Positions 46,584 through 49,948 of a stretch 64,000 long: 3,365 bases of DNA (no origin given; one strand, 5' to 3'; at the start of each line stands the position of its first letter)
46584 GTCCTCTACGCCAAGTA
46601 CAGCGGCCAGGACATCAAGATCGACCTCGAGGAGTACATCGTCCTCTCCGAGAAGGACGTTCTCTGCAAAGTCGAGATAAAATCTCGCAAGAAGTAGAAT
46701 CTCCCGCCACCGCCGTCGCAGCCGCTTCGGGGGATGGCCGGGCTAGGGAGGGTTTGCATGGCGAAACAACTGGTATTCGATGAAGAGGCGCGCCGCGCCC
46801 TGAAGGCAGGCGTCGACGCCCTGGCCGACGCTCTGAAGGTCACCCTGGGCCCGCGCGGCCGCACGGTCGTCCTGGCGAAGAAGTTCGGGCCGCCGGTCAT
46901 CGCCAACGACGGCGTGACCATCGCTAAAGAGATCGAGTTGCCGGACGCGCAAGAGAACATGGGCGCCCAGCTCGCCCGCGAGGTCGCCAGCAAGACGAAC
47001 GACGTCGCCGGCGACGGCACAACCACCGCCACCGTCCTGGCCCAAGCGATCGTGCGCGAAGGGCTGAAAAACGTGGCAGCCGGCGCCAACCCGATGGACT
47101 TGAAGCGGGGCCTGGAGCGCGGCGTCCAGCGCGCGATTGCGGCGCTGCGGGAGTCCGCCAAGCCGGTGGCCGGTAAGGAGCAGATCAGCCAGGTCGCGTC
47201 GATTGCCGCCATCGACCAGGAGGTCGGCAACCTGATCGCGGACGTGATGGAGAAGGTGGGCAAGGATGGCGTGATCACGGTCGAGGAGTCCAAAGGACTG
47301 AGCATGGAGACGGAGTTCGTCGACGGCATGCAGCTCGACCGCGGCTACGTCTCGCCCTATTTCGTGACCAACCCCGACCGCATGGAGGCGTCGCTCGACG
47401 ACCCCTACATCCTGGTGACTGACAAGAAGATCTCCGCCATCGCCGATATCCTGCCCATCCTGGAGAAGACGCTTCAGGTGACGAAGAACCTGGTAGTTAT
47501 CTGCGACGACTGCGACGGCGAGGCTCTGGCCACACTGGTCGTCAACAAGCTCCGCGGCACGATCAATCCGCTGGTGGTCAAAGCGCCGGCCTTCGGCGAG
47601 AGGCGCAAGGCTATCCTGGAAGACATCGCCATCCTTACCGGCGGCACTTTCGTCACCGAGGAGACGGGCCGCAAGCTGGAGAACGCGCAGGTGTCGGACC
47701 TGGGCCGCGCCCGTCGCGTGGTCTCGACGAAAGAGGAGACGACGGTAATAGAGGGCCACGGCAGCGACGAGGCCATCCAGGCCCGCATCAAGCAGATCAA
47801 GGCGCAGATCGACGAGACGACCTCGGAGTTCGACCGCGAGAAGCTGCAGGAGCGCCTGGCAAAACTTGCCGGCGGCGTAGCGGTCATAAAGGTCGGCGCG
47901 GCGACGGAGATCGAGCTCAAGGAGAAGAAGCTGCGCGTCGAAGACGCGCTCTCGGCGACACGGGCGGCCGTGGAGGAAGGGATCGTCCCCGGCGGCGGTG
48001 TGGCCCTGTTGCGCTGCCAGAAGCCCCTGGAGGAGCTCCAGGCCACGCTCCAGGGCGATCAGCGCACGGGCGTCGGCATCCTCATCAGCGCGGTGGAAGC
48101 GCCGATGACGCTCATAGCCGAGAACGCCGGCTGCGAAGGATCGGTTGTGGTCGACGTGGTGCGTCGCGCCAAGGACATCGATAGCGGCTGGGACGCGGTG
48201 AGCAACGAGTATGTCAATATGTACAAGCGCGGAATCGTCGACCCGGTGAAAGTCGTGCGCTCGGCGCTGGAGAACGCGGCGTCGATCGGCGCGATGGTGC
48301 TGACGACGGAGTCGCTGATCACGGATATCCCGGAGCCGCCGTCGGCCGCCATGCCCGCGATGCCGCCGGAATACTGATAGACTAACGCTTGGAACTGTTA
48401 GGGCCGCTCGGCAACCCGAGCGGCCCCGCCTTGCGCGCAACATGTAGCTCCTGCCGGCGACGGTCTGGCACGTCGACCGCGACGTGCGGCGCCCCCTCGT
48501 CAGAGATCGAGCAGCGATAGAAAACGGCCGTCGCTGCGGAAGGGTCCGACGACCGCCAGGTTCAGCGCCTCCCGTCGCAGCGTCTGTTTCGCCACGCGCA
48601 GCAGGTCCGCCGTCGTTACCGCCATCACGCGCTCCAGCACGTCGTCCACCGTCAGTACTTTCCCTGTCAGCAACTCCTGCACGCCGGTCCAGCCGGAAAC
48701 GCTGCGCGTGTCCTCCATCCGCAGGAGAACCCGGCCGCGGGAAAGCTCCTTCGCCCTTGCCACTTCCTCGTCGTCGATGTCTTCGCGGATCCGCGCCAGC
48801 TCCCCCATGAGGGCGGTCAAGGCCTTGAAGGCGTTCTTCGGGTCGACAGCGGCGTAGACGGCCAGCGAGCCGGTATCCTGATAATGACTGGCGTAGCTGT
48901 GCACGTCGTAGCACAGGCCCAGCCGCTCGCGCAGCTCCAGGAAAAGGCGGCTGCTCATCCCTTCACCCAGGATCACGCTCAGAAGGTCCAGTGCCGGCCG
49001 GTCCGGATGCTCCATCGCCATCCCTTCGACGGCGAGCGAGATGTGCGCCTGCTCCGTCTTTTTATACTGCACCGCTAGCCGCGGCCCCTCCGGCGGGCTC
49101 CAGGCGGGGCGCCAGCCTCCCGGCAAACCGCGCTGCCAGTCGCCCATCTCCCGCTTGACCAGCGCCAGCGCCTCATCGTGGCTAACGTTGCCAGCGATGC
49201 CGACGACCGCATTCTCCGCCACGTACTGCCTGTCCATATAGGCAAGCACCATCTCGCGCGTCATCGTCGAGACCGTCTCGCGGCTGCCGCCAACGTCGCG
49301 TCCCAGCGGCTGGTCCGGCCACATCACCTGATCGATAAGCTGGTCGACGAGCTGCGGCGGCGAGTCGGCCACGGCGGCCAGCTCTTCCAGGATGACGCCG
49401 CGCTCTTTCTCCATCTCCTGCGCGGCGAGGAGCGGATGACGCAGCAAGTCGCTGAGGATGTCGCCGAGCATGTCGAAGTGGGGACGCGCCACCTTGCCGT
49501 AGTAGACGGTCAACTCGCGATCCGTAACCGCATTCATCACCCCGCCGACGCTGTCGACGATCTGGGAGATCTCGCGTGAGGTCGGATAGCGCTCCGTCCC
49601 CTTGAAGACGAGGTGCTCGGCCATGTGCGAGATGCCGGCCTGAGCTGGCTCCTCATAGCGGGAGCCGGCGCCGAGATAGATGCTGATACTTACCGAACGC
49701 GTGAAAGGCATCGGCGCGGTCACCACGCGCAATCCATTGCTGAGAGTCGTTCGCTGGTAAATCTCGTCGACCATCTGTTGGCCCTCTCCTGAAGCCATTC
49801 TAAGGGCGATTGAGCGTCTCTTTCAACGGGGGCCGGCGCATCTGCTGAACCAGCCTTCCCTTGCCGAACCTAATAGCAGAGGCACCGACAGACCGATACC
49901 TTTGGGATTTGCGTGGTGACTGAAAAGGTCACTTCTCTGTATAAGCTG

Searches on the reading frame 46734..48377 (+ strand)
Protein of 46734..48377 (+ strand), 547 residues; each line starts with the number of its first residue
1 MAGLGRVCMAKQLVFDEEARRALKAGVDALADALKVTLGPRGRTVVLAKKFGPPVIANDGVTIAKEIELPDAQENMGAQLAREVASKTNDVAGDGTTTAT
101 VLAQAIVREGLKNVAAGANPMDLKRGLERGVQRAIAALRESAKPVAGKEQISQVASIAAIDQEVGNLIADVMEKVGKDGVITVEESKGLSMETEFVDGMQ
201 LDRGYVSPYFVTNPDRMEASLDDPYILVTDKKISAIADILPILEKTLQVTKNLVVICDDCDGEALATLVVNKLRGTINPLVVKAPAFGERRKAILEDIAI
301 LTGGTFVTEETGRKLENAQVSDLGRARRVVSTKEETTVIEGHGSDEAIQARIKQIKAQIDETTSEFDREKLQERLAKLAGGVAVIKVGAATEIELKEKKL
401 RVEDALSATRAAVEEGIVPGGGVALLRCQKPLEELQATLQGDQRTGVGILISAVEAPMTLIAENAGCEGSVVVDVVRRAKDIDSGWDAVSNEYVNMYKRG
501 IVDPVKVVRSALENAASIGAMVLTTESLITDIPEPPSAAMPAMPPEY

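Call 6: search_protein_families(library=pfam, proteins=[window:46734-48377:+], max_evalue=0.001)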
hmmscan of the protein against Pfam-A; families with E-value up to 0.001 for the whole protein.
window:46734-48377:+ (547 aa): 1 family
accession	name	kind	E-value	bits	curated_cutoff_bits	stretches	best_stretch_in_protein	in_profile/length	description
PF00118.29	Cpn60_TCP1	-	7.7e-71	239.7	34.3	1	30-531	1-488/490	TCP-1/cpn60 chaperonin family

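Call 13: find_encoding_contigs(protein=window:46734-48377:+, flank=10000, max_places=10)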
Protein window:46734-48377:+ (547 aa): no gene with exactly this product is on record in the collection.

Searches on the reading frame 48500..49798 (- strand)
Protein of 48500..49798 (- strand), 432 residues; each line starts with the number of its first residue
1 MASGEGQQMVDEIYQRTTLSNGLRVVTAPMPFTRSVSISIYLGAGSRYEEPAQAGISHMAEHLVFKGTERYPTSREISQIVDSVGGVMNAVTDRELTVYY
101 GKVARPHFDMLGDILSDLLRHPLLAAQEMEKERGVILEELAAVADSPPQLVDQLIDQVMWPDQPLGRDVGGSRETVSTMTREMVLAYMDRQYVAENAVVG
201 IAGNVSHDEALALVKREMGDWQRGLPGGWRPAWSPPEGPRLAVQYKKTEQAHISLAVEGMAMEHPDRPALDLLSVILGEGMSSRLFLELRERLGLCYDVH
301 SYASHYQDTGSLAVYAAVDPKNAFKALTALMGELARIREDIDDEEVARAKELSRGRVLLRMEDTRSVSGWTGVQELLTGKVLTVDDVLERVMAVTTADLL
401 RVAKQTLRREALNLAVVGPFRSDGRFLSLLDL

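Call 6: search_protein_families(library=pfam, proteins=[window:48500-49798:-], max_evalue=0.001)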
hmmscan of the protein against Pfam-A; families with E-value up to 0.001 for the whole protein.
window:48500-49798:- (432 aa): 2 families
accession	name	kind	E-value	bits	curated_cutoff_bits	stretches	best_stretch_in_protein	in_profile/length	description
PF05193.26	Peptidase_M16_C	-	1.2e-42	146.3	23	1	179-351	2-179/181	Peptidase M16 inactive domain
PF00675.25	Peptidase_M16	-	5.7e-34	117.6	22.3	1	24-169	1-145/149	Insulinase (Peptidase family M16)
